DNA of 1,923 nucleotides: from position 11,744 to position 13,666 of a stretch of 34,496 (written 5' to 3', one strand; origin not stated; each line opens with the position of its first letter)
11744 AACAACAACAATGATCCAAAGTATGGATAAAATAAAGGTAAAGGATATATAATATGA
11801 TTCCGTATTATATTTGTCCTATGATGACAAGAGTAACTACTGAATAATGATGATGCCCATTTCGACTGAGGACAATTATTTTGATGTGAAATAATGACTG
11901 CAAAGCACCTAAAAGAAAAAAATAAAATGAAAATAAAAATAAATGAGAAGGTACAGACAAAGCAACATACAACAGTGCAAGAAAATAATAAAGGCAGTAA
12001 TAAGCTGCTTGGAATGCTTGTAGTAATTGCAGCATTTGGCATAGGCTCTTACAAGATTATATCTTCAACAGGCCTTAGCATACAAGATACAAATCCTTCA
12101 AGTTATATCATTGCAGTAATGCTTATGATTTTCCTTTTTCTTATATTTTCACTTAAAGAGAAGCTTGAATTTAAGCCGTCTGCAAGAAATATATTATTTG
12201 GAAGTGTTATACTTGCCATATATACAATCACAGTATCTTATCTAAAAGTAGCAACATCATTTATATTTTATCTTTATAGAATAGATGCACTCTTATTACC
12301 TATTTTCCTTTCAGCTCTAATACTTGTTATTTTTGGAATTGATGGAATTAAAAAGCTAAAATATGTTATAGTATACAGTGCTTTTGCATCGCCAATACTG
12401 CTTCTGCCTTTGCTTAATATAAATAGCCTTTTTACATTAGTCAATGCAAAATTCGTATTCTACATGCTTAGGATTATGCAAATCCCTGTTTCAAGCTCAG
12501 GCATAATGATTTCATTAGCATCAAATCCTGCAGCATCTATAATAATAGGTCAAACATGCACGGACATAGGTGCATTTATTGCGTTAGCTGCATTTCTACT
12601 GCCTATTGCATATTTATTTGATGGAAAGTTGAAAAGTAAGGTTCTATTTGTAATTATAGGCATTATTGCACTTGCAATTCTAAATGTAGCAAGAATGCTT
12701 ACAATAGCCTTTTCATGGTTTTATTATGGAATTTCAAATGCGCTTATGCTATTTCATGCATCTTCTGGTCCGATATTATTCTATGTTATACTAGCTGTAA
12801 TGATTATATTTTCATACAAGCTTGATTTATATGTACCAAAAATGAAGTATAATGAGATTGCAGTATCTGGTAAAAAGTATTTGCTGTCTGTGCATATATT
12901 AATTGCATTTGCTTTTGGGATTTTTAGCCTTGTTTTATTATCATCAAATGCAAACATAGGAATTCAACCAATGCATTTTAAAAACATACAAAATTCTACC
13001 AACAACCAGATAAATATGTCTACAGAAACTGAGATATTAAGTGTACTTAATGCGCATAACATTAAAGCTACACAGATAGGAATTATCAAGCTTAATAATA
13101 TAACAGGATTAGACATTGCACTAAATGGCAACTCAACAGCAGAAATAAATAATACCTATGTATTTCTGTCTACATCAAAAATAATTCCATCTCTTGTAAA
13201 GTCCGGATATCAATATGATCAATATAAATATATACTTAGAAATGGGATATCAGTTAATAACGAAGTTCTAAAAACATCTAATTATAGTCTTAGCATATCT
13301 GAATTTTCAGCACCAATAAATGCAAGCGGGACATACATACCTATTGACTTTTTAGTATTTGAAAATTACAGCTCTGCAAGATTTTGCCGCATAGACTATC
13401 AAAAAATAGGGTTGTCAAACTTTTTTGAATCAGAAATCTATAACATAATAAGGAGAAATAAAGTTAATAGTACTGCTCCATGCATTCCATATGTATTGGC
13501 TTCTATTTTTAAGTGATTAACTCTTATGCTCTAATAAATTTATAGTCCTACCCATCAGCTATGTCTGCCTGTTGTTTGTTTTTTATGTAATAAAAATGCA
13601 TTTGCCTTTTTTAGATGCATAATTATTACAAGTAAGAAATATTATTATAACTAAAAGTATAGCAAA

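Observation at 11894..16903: Divergent archaeosortase-like enzyme convergent with a giant glycoprotein-type surface protein whose C-terminal sorting signal fits no described class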

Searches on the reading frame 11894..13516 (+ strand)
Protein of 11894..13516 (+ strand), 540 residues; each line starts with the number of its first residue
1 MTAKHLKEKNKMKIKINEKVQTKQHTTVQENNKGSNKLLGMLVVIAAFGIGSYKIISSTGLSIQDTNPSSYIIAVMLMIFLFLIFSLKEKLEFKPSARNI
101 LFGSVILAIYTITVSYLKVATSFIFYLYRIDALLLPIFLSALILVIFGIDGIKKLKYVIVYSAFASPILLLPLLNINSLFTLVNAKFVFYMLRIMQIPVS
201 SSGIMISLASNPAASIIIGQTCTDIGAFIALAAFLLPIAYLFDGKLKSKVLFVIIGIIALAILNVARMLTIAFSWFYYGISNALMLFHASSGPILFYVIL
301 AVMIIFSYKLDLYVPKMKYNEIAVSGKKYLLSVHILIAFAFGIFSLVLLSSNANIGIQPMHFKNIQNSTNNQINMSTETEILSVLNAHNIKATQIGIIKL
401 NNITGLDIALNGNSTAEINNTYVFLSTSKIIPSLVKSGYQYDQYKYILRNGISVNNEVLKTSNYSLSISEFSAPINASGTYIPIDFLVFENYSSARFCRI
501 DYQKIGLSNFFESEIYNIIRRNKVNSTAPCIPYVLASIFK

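Call 3: search_protein_families(library=pfam, proteins=[window:11894-13516:+], max_evalue=10)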
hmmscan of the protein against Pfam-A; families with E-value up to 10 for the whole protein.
window:11894-13516:+ (540 aa): 2 families
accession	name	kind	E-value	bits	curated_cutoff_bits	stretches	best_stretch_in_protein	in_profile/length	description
PF09721.15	Exosortase_EpsH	-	9.5e-18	64.9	25.7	1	74-306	29-250/254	Transmembrane exosortase (Exosortase_EpsH)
PF15428.11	Imm26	-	1.9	9.2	23.3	1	8-66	33-90/107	Immunity protein 26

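Call 4: search_protein_families(library=ncbifam, proteins=[window:11894-13516:+], max_evalue=10)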
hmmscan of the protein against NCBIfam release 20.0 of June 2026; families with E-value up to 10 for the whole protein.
window:11894-13516:+ (540 aa): 11 families
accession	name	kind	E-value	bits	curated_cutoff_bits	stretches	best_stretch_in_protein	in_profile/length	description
TIGR03109.2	exosort_XrtA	exception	5.1e-12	45.8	208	1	75-308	36-257/261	exosortase A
TIGR02602.1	8TM_EpsH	subfamily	5.9e-10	39.1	105.55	1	75-308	15-238/241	exosortase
NF038142.1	exosort_XrtW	exception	6.1e-10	38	425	1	43-305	7-260/494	exosortase W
TIGR04178.1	exo_archaeo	signature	6.8e-10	39.1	23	1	217-305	2-89/97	exosortase/archaeosortase family protein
NF035943.2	exosort_XrtV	exception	1.3e-07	31.1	313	1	79-307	42-263/270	exosortase V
NF046081.1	exosort_XrtX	exception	1.4e-06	28.3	170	1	169-303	25-154/168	exosortase X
NF046083.1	exosort_XrtY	exception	2.5e-05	24.2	160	1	213-305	80-165/168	exosortase Y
TIGR04152.1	exosort_VPLPA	exception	2.5e-05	23.5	400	1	75-310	15-242/486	VPLPA-CTERM-specific exosortase XrtD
TIGR04128.1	exoso_Fjoh_1448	exception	0.00063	20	90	1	202-303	71-164/174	exosortase family protein XrtF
NF012138.0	exosort_XrtR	exception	0.0061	16.7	150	1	216-308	62-153/160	exosortase R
NF033464.1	cyanoexo_CrtC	exception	0.02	14.5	225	1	70-302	37-266/278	cyanoexosortase C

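Call 8: find_homologous_proteins(query=window:11894-13516:+)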
Query window:11894-13516:+ (540 aa): 15 proteins with E <= 0.001 among 8000 candidates.
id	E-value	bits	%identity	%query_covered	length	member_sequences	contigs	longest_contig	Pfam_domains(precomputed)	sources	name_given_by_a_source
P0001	0.0e+0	1126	100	100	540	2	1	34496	PF09721.16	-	-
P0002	0.0e+0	1079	95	100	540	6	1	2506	PF09721.16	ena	-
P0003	1.0e-293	993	87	100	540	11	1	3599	PF09721.16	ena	-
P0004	7.9e-238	808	75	91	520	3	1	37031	PF09721.16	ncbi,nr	ncbi:MAG: exosortase/archaeosortase family protein, partial [Candidatus Marsarchaeota archaeon]|nr:e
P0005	2.2e-165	570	55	100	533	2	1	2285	PF09721.16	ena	-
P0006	2.5e-144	500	49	94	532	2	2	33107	PF09721.16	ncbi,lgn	-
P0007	3.3e-142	493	50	94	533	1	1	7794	PF09721.16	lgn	-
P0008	1.1e-86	310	36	94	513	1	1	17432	PF09721.16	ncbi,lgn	-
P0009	2.4e-75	273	38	94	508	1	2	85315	PF09721.16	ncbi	ncbi:MAG: archaeosortase/exosortase family protein [Candidatus Micrarchaeia archaeon]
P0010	5.4e-72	262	36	93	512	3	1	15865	PF09721.16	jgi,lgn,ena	-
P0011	3.6e-71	259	45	52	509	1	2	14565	PF09721.16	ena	-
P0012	1.5e-70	257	44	54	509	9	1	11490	PF09721.16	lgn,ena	-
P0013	5.8e-70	255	33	93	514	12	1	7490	PF09721.16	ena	-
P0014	3.2e-48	183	28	91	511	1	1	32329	PF09721.16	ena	-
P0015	2.2e-45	174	32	70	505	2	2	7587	PF09721.16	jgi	jgi:exosortase/archaeosortase family protein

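Call 10: find_encoding_contigs(protein=P0004, flank=10000, max_places=2)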
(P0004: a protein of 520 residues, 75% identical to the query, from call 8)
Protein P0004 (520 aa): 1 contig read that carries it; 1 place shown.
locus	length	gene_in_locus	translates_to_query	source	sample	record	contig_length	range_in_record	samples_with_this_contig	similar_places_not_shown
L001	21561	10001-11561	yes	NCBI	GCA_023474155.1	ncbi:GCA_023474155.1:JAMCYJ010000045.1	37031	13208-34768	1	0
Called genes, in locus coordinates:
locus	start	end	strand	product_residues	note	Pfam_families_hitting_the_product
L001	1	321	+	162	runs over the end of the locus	-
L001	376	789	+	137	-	-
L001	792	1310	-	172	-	PF08617:CGI-121 (weak)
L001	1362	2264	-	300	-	PF01063:Aminotran_4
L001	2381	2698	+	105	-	PF12647:RNHCP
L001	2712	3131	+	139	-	PF01870:Hjc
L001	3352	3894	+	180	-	PF00416:Ribosomal_S13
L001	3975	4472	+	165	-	PF01479:S4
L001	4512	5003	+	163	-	PF00411:Ribosomal_S11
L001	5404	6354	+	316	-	PF14520:HHH_5, PF00154:RecA_N, PF08423:Rad51, PF13481:AAA_25 (weak), PF06745:ATPase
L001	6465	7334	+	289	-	PF19656:DUF6159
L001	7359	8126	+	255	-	PF00590:TP_methylase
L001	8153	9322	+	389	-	PF02778:tRNA_int_endo_N (faint), PF01974:tRNA_int_endo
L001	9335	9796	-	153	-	PF01951:Archease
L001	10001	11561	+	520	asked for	PF09721:Exosortase_EpsH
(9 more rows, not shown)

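Call 11: find_encoding_contigs(protein=P0006, flank=10000, max_places=2)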
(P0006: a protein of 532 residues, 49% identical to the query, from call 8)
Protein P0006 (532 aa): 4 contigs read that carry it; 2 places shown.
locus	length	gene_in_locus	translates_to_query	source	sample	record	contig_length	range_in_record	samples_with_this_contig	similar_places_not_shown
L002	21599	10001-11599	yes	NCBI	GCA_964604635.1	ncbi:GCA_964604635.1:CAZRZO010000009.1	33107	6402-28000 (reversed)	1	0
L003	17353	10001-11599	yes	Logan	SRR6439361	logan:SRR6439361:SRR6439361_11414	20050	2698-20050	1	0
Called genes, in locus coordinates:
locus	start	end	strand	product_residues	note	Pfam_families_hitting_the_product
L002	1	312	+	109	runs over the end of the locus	-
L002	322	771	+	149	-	-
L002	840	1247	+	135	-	-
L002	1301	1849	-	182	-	PF08617:CGI-121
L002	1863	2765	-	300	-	PF01063:Aminotran_4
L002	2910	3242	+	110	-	PF01870:Hjc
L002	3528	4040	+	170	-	PF00416:Ribosomal_S13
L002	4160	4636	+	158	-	PF01479:S4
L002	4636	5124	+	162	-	PF00411:Ribosomal_S11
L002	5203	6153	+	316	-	PF14520:HHH_5, PF00154:RecA_N, PF08423:Rad51, PF13481:AAA_25 (weak)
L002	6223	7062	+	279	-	PF19656:DUF6159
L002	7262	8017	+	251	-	PF00590:TP_methylase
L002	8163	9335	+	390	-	PF02778:tRNA_int_endo_N (weak), PF12928:tRNA_int_end_N2 (faint), PF01974:tRNA_int_endo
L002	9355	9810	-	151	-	PF01951:Archease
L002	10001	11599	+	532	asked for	PF09721:Exosortase_EpsH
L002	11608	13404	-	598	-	PF01336:tRNA_anti-codon, PF00152:tRNA-synt_2, PF02938:GAD (weak)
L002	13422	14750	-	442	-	-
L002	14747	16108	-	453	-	PF01425:Amidase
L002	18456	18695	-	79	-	PF01200:Ribosomal_S28e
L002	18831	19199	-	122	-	PF01248:Ribosomal_L7Ae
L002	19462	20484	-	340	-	PF01828:Peptidase_A4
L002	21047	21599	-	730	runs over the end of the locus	PF00009:GTP_EFTU, PF01926:MMR_HSR1 (weak), PF22042:EF-G_D2, PF03144:GTP_EFTU_D2, PF14492:EFG_III, PF03764:EFG_IV, PF00679:EFG_C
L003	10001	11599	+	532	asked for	PF09721:Exosortase_EpsH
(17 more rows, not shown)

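Call 12: find_encoding_contigs(protein=P0009, flank=10000, max_places=2)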
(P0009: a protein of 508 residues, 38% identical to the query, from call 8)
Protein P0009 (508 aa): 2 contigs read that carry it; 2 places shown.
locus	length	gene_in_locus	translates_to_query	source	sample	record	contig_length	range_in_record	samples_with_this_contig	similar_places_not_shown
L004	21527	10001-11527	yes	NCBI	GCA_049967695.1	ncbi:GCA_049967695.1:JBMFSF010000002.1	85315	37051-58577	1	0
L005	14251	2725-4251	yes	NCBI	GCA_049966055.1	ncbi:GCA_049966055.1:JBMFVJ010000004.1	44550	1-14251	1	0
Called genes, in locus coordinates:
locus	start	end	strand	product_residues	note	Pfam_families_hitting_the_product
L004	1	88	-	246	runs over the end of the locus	-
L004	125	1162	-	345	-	-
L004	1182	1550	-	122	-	-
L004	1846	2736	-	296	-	PF01435:Peptidase_M48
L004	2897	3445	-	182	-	PF01862:PvlArgDC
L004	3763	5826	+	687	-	PF14551:MCM_N (weak), PF17207:MCM_OB, PF00493:MCM, PF07728:AAA_5, PF01078:Mg_chelatase (weak), PF17855:MCM_lid, PF21100:WHD_MCM (faint)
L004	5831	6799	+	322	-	PF06550:SPP, PF01080:Presenilin (weak)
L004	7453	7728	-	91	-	-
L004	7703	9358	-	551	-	PF02511:Thy1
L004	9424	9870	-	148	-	PF01951:Archease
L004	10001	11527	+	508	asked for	PF09721:Exosortase_EpsH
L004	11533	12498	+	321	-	PF00293:NUDIX, PF03167:UDG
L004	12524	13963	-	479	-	PF01336:tRNA_anti-codon, PF00152:tRNA-synt_2, PF01409:tRNA-synt_2d (faint)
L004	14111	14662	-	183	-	-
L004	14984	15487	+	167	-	PF00013:KH_1 (faint), PF21800:KH_KRR1_2nd, PF22891:KH_PNO1_2nd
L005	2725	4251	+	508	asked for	PF09721:Exosortase_EpsH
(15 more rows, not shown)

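Call 27: find_related_loci(query=A1, collection=genome_contigs, flank=10000)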
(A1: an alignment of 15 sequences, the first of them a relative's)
Query A1 (540 aa) in genome_contigs; peptide patterns used: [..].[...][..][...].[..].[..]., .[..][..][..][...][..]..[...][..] (x = any residue, [..] = any of these).
140 stretches matched a pattern; 52 encode a relative of the query (tblastn E <= 1e-3); 52 distinct loci.
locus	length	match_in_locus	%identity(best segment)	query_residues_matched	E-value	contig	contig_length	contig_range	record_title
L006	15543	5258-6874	85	1-539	0e+0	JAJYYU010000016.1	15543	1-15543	MAG: Candidatus Micrarchaeota archaeon isolate FK4.bin48 NODE_4360_length_15543_cov_19.595420, whole genome shotgun sequ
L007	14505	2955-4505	47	18-537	3e-126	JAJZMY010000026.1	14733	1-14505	MAG: Candidatus Micrarchaeota archaeon isolate MAS3.bin46 NODE_8450_length_14733_cov_1.466794, whole genome shotgun sequ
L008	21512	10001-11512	49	29-537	1e-121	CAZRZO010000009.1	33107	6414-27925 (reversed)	MAG TPA_asm: Candidatus Micrarchaeota archaeon isolate SRP128015_co4_58 genome assembly, contig: NODE_269_length_33107_c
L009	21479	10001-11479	75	27-519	0e+0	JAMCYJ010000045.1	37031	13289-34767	MAG: Candidatus Marsarchaeota archaeon isolate FK_Sedi_B_Bin.356 NODE_3211_length_37031_cov_24.3834, whole genome shotgu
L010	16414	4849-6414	37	17-537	1e-90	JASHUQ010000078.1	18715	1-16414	MAG: Candidatus Micrarchaeota archaeon isolate JOPF183 JOPF_N043_contig_76008, whole genome shotgun sequence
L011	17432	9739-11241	36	28-532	7e-85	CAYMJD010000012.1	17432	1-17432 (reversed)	MAG TPA_asm: Candidatus Micrarchaeota archaeon isolate SRP271791_co2_45 genome assembly, contig: NODE_791_length_17432_c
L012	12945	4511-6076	36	23-540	2e-82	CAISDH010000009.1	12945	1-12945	uncultured Candidatus Micrarchaeota archaeon isolate A14_bin-2569 genome assembly, contig: bin-2569:09/57, whole genome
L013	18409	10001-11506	36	36-537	3e-81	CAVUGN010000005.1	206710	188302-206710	MAG: uncultured Candidatus Micrarchaeota archaeon isolate MFD02138.bin.1.89 genome assembly, contig: contig_28227, whole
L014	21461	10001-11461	37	35-522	3e-80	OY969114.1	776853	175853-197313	MAG: uncultured Candidatus Micrarchaeota archaeon isolate MFD05580.bin.1.37 genome assembly, chromosome: 1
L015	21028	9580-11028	35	58-537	9e-80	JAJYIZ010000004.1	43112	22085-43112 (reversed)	MAG: Candidatus Micrarchaeota archaeon isolate DBS2-1.bin138 NODE_1452_length_43112_cov_1.829848, whole genome shotgun s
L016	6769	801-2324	35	24-530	5e-79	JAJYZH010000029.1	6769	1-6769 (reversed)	MAG: Candidatus Micrarchaeota archaeon isolate FK5.bin122 NODE_19226_length_6769_cov_1.243902, whole genome shotgun sequ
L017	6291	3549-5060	36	37-537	7e-79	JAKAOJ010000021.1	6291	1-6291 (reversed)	MAG: Candidatus Micrarchaeota archaeon isolate YF1.bin131 NODE_17099_length_6291_cov_1.213984, whole genome shotgun sequ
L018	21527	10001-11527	35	30-537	1e-77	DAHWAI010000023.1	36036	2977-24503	MAG TPA_asm: Candidatus Micrarchaeota archaeon isolate clean827 k141_389376, whole genome shotgun sequence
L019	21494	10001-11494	36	37-537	1e-76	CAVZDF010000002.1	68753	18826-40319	MAG: uncultured Candidatus Micrarchaeota archaeon isolate MFD09222.bin.1.113 genome assembly, contig: contig_205753, who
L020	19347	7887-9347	35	32-520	3e-84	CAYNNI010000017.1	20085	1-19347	MAG TPA_asm: Candidatus Micrarchaeota archaeon isolate SRP271791_co1_39 genome assembly, contig: k141_358962, whole geno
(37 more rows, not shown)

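Call 34: predict_structure(alignment_id=A1)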
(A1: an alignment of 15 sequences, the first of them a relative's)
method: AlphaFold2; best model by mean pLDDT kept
length: 540 residues; sequences in the alignment: 15
mean_pLDDT: 75.0   pTM: 0.75
mean pLDDT of the five models: 75.0, 73.5, 73.5, 68.7, 67.9
residues with pLDDT >= 90: 62; 70-90: 320; 50-70: 93; < 50: 65
segments of 3 or more residues with pLDDT < 50: 1-34, 319-325, 364-370, 413-418, 431-440
pLDDT, mean of each block of 10 residues (from residue 1): 46 44 33 60 92 78 57 81 78 81 95 91 80 92 92 89 81 71 82 83 76 65 69 81 85 88 81 76 63 67 84 64 52 90 88 57 46 70 84 78 79 51 77 43 81 83 79 79 84 83 87 88 77 86
secondary structure, 60 per line:
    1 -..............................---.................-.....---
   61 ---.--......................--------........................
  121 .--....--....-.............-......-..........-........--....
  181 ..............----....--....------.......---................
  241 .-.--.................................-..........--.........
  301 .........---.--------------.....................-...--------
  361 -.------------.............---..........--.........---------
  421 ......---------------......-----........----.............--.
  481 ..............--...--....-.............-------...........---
elements in order: H2-31 H35-51 H53-57 H68-88 H97-121 H124-127 H130-133 H135-147 H149-154 H156-165 H167-174 H177-194 E199-202 E205-208 E215-217 H218-221 H225-241 H246-278 H280-289 H292-309 H328-348 H375-387 E391-400 E403-411 E421-426 E442-447 E453-460 E465-477 E480-491 E497-499 H502-505 H507-519 E527-529 H530-537

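Call 37: search_solved_structures(query=A1, max_evalue=1, show_alignments=2)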
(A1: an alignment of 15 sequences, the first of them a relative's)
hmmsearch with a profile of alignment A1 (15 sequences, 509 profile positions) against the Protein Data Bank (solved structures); distinct sequences matched with E-value up to 1: 0.

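Call 38: fold_search(model_id=the predicted structure, library=pdb)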
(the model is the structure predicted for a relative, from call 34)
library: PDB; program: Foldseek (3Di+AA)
matches with E <= 10: 796; with E <= 0.001: 0
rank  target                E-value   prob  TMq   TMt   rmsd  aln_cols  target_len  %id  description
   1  6e5d                  5.1e-02  0.91  0.12  0.28  13.0       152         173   11  Crystal structure of LpqN involved in cell envelope biogenesis of Mycobacterium tuberculosis (released 2019-07-24)
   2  4ol4                  1.3e-01  0.96  0.13  0.34   7.1       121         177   12  Crystal structure of secreted proline rich antigen MTC28 (Rv0040c) from Mycobacterium tuberculosis (released 2015-01-28)
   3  5zcg_D                1.3e-01  0.20  0.09  0.20  14.9       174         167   10  Crystal structure of OsPP2C50 S265L/I267V:OsPYL/RCAR3 with (+)-ABA (released 2019-03-06)
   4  4pws                  1.9e-01  0.87  0.13  0.31   6.9       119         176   12  Crystal structure of secreted proline rich antigen MTC28 (Rv0040c) at 2.15 A with bound chloride from Mycobacterium tube (released 2015-03-25)
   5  6xrf_G                1.9e-01  0.51  0.10  0.30  10.4       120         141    4  EagT6 Tse6 NT complex (released 2020-12-30)
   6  6xrf_H                2.1e-01  0.47  0.10  0.29  10.3       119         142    4  EagT6 Tse6 NT complex (released 2020-12-30)
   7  3rt0_C                2.1e-01  0.15  0.07  0.17  14.4       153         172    6  Crystal structure of PYL10-HAB1 complex in the absence of abscisic acid (ABA) (released 2011-06-22)
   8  6xrf_A                2.3e-01  0.44  0.10  0.29  10.0       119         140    6  EagT6 Tse6 NT complex (released 2020-12-30)
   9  9gnm_B                2.4e-01  0.23  0.10  0.21  10.9       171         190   10  X-ray crystal structure of VvPYL1 (released 2024-10-16)
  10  6nwb                  2.5e-01  0.18  0.10  0.22  11.4       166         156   14  PYL10 bound to the selective agonist hexabactin (released 2020-02-12)
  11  5zcg_C                2.6e-01  0.33  0.11  0.27  10.8       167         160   10  Crystal structure of OsPP2C50 S265L/I267V:OsPYL/RCAR3 with (+)-ABA (released 2019-03-06)
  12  5gwp_C                2.8e-01  0.25  0.10  0.24  11.4       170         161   10  Crystal structure of RCAR3:PP2C wild-type with (+)-ABA (released 2017-09-13)
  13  5zch_C                2.8e-01  0.21  0.10  0.24  13.3       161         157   10  Crystal structure of OsPP2C50 I267W:OsPYL/RCAR3 with (+)-ABA (released 2019-03-06)
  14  5zcl_D                2.8e-01  0.20  0.09  0.22  12.3       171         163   10  Crystal structure of OsPP2C50 I267L:OsPYL/RCAR3 with (+)-ABA (released 2019-03-06)
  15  3r6p                  3.0e-01  0.13  0.08  0.18  12.7       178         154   13  Crystal structure of abscisic acid-bound PYL10 (released 2011-12-21)
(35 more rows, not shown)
